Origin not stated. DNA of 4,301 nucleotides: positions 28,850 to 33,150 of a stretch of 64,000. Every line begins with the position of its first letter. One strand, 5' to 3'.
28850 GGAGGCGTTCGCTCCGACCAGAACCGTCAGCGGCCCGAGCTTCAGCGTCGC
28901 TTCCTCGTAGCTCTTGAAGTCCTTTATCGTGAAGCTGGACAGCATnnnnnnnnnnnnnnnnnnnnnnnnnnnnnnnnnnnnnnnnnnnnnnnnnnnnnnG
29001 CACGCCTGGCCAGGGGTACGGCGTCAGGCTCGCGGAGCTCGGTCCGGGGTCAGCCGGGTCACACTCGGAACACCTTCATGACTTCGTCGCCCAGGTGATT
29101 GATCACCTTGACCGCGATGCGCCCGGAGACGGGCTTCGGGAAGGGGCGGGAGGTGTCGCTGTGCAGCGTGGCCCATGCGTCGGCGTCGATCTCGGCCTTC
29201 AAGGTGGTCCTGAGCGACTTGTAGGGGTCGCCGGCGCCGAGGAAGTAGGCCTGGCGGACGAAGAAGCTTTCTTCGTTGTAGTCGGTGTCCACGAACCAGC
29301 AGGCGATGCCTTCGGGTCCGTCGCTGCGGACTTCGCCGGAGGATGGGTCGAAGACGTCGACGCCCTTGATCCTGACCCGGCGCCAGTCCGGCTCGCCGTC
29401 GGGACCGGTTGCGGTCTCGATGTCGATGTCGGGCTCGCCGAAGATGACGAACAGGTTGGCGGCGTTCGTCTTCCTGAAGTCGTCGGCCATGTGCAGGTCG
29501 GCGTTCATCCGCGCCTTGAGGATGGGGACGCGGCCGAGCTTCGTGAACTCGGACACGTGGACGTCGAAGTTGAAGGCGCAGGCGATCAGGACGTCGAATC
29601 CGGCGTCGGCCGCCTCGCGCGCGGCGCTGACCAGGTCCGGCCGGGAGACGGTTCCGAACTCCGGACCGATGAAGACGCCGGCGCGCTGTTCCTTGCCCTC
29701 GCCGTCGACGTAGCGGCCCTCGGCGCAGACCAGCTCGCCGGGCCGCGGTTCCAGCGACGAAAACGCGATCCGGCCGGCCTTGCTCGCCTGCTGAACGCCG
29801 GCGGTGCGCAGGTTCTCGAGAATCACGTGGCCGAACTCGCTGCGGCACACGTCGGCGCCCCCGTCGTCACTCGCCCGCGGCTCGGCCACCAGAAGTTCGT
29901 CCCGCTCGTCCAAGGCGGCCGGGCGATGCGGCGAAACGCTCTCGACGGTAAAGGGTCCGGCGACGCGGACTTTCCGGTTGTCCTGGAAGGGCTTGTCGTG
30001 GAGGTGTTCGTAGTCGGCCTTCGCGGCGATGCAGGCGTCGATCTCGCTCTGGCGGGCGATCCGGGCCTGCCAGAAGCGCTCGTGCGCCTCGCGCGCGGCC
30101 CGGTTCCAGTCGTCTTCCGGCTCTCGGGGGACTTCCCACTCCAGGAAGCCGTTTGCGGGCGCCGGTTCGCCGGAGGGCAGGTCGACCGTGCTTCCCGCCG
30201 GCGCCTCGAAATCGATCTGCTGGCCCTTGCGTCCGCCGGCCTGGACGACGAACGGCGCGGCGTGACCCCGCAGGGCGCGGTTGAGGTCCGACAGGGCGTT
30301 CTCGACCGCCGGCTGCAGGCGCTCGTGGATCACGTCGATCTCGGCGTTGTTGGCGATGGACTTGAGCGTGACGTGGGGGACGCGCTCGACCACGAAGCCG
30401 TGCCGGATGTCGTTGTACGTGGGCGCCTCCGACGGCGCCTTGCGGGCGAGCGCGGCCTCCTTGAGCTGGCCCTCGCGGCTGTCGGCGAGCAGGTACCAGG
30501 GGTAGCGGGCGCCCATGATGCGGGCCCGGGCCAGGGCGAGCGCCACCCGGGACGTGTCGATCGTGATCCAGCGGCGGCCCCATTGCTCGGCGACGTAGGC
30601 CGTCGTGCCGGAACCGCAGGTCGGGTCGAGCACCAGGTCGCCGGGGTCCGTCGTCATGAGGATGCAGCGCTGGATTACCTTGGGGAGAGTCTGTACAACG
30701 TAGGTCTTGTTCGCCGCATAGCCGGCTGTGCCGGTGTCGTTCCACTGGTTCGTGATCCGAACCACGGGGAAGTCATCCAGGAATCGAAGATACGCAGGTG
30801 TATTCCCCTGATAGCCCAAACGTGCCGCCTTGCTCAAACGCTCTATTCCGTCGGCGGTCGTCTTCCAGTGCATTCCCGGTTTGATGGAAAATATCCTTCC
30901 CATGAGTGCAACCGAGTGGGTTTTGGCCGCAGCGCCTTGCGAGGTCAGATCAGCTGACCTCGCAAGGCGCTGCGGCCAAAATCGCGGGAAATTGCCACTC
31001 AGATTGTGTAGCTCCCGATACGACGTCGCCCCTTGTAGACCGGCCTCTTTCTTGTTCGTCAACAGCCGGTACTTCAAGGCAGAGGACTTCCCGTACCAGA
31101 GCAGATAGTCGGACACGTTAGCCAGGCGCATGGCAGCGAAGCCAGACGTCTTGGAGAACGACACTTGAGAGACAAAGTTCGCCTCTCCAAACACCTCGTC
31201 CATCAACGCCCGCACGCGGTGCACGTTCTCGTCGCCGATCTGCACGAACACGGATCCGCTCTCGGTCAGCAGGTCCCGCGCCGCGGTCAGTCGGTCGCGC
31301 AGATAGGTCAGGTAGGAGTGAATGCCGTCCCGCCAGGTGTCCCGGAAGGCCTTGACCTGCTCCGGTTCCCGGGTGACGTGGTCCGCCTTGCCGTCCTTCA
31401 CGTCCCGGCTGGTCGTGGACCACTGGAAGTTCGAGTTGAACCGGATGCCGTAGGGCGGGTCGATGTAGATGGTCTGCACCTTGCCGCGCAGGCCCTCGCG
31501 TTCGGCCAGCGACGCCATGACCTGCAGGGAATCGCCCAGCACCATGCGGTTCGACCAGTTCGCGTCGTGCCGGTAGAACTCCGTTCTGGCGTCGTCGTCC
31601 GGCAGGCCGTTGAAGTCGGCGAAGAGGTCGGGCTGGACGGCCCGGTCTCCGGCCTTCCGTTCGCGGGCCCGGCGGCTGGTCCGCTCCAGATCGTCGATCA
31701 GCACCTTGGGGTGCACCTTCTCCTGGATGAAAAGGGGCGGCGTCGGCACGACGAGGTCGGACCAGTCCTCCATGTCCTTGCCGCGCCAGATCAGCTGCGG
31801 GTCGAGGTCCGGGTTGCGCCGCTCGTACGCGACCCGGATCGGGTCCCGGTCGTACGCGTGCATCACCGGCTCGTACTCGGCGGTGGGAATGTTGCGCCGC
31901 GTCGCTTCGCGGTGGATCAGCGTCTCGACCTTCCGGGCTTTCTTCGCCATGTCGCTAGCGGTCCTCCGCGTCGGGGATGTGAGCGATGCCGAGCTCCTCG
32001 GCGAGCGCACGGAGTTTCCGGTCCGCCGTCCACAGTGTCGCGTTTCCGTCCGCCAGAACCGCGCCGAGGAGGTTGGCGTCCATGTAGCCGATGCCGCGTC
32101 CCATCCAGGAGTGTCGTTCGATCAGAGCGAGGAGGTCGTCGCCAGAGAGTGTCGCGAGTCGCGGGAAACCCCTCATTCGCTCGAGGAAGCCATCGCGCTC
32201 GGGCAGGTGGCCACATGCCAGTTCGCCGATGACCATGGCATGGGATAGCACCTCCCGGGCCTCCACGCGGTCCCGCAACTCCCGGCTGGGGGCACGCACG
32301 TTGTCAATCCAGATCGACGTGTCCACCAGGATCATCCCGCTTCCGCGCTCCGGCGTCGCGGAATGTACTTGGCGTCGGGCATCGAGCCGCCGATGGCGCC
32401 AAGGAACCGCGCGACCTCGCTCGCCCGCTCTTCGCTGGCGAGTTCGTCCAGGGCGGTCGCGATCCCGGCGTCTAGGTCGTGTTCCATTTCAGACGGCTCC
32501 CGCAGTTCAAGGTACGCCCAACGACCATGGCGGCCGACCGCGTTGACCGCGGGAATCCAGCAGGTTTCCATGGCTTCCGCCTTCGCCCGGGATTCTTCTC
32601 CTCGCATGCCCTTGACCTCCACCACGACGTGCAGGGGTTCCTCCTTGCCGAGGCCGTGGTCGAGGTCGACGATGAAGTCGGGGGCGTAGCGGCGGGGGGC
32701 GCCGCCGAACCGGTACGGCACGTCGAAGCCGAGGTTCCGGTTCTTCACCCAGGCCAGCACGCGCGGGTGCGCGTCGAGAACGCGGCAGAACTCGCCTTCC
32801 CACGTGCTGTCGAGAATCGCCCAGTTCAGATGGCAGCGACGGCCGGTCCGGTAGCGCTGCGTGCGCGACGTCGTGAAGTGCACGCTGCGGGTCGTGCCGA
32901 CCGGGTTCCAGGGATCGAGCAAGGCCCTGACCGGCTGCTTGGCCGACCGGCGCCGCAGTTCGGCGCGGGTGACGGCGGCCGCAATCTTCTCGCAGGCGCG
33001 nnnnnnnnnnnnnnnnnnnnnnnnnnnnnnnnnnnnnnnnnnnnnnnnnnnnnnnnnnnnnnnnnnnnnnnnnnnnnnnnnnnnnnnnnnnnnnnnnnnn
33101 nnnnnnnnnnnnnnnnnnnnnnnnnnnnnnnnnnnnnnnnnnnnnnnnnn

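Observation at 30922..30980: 59-bp perfect hairpin inside the Mod target-recognition region, in a low-GC patch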

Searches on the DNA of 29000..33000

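Call 66: search_rna_families(source=window, start=29000, end=33000, threshold=evalue, max_evalue=1)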
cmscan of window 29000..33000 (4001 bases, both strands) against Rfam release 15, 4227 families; matches with E-value up to 1: 2.
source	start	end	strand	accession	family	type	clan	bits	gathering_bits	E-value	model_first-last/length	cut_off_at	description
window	30920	30978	-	RF03766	mir-3155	Gene; miRNA;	-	38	70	1.7e-05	1-56/56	no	mir-3155 microRNA precursor family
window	30924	30982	+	RF03766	mir-3155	Gene; miRNA;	-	37.3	70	2.7e-05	1-56/56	no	mir-3155 microRNA precursor family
